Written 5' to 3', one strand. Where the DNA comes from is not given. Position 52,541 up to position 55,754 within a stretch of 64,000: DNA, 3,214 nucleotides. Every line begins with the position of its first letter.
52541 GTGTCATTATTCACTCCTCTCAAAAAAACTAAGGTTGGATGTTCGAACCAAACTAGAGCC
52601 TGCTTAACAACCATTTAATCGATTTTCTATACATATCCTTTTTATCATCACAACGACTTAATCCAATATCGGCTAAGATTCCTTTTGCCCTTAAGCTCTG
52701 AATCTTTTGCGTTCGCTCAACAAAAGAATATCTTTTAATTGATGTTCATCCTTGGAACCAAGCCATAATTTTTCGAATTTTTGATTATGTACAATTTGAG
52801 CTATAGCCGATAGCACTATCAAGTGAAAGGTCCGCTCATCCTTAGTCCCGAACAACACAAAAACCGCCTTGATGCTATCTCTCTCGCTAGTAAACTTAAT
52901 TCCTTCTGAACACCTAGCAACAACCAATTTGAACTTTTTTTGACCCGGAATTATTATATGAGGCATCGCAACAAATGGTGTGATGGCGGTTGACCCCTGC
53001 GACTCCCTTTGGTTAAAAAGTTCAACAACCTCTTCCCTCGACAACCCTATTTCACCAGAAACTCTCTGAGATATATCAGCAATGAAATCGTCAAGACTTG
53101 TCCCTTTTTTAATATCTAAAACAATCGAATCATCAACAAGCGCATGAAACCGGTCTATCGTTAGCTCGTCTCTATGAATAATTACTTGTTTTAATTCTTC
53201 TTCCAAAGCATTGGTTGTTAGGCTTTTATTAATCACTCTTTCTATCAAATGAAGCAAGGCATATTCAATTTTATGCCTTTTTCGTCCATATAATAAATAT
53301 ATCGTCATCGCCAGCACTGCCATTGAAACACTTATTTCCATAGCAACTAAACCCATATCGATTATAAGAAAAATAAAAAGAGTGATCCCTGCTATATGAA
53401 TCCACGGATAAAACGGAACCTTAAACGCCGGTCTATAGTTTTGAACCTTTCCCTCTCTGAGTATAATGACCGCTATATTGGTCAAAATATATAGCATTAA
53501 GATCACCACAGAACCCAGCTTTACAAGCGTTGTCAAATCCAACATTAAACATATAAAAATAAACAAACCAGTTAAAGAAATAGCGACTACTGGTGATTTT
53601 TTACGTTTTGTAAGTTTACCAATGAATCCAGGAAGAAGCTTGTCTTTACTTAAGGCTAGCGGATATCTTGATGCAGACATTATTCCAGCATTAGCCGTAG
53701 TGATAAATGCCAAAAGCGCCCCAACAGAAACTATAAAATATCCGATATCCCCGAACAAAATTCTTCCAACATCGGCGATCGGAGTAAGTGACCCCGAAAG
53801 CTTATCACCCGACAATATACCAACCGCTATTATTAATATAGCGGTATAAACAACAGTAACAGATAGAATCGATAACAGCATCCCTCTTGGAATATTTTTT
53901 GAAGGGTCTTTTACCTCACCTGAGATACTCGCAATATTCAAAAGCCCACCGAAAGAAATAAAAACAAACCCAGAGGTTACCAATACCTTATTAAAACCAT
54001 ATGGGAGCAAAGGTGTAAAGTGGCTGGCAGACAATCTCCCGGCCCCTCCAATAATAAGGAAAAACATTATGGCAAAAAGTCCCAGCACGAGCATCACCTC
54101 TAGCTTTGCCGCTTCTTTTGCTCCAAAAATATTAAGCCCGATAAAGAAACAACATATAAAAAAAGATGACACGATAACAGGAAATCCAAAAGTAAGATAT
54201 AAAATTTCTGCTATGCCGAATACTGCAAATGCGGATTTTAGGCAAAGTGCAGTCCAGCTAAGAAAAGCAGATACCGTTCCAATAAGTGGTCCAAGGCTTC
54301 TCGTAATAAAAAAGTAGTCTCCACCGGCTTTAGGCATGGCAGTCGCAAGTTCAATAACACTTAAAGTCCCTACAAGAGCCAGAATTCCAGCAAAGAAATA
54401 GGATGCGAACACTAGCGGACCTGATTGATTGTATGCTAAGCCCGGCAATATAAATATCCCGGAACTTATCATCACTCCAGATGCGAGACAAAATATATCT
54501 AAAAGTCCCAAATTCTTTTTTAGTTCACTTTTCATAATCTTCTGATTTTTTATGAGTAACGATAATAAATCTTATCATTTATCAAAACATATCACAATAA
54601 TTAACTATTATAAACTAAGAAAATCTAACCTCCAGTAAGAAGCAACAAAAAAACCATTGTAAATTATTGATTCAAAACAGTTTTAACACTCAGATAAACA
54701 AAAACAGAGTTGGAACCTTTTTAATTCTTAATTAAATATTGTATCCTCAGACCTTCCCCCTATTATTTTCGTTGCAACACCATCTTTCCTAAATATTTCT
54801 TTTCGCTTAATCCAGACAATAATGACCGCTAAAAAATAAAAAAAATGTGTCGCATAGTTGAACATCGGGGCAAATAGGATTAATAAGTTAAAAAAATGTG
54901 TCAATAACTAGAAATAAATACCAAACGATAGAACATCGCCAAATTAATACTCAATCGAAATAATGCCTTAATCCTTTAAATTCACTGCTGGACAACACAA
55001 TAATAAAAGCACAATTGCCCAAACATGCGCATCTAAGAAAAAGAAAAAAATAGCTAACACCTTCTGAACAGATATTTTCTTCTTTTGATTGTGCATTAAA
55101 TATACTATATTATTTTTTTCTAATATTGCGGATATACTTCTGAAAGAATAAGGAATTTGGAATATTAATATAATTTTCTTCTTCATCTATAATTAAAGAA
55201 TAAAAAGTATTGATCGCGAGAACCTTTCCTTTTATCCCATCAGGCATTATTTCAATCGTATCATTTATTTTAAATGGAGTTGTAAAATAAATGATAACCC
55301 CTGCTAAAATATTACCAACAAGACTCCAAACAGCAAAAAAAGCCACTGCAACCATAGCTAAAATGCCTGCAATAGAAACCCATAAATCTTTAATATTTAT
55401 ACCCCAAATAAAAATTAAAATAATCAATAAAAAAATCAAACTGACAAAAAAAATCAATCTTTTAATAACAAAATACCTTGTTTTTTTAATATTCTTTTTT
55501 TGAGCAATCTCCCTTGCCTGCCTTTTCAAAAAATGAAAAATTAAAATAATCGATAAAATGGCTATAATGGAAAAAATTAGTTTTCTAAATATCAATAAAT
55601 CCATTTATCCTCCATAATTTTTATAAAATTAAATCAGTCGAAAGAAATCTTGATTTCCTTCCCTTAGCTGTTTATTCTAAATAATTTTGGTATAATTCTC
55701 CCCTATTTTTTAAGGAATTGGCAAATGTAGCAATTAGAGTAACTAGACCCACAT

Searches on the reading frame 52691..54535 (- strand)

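Call 96: search_protein_families(library=pfam, proteins=[window:52691-54535:-], max_evalue=0.0001)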
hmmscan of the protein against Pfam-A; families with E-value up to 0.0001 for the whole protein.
window:52691-54535:- (614 aa): 3 families
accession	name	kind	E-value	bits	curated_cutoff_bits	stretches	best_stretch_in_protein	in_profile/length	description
PF13520.12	AA_permease_2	-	1.7e-43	149.6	27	1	9-392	1-402/427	Amino acid permease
PF00324.27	AA_permease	-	5.6e-37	128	24.6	1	15-400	3-426/470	Amino acid permease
PF00359.27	PTS_EIIA_2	-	1.2e-18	67.9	27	1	471-604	8-141/144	Phosphoenolpyruvate-dependent sugar phosphotransferase system, EIIA 2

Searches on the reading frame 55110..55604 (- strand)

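Call 96: search_protein_families(library=pfam, proteins=[window:55110-55604:-], max_evalue=0.0001)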
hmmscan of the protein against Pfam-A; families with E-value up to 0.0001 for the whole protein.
window:55110-55604:- (164 aa): 1 family
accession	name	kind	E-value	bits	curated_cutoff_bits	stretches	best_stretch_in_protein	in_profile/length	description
PF00924.24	MS_channel_2nd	-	5.8e-13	49.2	20.2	1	95-162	2-67/68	Mechanosensitive ion channel, beta-domain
